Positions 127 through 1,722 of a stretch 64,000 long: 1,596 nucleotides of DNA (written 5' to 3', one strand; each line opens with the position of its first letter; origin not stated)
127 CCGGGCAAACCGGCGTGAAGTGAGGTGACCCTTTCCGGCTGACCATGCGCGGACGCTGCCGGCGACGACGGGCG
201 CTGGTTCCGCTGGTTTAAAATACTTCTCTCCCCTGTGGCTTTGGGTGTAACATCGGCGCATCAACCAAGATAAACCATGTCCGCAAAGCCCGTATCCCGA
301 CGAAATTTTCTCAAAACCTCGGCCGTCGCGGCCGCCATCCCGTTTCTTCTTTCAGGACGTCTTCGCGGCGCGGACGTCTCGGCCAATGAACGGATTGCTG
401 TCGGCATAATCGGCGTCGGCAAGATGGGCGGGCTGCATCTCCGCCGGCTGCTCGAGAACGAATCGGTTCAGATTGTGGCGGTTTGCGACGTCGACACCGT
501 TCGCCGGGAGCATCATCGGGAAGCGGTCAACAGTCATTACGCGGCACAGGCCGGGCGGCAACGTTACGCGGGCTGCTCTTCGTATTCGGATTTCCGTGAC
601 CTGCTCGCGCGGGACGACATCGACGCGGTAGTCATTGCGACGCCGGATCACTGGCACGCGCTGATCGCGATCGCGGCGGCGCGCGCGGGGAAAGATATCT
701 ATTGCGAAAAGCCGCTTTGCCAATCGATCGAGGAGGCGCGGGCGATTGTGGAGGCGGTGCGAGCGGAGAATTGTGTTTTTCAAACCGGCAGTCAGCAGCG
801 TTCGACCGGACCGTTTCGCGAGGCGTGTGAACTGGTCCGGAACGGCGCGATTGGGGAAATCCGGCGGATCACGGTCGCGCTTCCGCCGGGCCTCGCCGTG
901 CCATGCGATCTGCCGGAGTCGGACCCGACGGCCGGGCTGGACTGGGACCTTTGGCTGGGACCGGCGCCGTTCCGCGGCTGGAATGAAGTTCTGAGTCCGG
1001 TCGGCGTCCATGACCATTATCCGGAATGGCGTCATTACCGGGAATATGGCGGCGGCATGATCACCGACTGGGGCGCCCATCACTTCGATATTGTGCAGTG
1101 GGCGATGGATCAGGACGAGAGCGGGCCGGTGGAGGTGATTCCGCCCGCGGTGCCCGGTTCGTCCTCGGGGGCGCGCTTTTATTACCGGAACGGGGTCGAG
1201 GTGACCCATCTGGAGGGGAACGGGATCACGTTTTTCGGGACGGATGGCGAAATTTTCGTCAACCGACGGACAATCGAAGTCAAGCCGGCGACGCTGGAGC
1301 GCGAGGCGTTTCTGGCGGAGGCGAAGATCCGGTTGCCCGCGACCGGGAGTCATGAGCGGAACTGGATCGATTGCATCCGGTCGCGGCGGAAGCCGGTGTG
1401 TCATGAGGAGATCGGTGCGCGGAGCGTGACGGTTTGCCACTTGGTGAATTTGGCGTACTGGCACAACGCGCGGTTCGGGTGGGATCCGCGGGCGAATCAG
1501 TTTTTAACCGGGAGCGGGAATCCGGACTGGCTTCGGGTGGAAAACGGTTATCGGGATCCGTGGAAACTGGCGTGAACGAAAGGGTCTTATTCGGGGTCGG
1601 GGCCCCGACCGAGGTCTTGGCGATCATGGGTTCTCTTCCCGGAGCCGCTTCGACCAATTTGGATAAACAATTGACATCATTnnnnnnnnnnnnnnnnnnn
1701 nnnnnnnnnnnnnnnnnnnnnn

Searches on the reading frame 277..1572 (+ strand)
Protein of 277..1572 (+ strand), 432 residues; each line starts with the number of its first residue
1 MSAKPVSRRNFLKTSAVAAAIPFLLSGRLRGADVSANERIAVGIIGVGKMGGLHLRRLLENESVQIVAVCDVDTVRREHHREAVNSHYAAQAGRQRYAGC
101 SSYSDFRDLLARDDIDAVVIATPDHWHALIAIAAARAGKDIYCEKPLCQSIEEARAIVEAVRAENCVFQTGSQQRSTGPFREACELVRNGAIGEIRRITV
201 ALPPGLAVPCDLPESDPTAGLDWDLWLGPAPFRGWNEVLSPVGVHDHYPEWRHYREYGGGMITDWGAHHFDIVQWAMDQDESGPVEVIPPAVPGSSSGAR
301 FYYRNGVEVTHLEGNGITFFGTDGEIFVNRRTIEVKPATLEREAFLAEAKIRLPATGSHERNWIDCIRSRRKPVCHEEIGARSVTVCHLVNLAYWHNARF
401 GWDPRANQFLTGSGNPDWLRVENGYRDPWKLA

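Call 19: search_protein_families(library=pfam, proteins=[window:277-1572:+], max_evalue=0.001)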
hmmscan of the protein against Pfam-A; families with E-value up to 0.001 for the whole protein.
window:277-1572:+ (432 aa): 5 families
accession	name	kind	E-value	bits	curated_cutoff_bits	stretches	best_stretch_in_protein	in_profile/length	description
PF01408.29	GFO_IDH_MocA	-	3.5e-24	86.2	24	1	41-171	2-119/120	Oxidoreductase family, NAD-binding Rossmann fold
PF19051.5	GFO_IDH_MocA_C2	-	1.1e-16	61.6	23.3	1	219-430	50-253/254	Oxidoreductase family, C-terminal alpha/beta domain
PF22725.1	GFO_IDH_MocA_C3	-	3.5e-08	33.9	27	1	247-279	31-63/124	GFO/IDH/MocA C-terminal domain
PF10518.14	TAT_signal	-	1.2e-05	25.4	22.7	1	6-20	2-16/21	TAT (twin-arginine translocation) pathway signal sequence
PF02894.22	GFO_IDH_MocA_C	-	0.00078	19.7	22.9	0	249-280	30-61/218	Oxidoreductase family, C-terminal alpha/beta domain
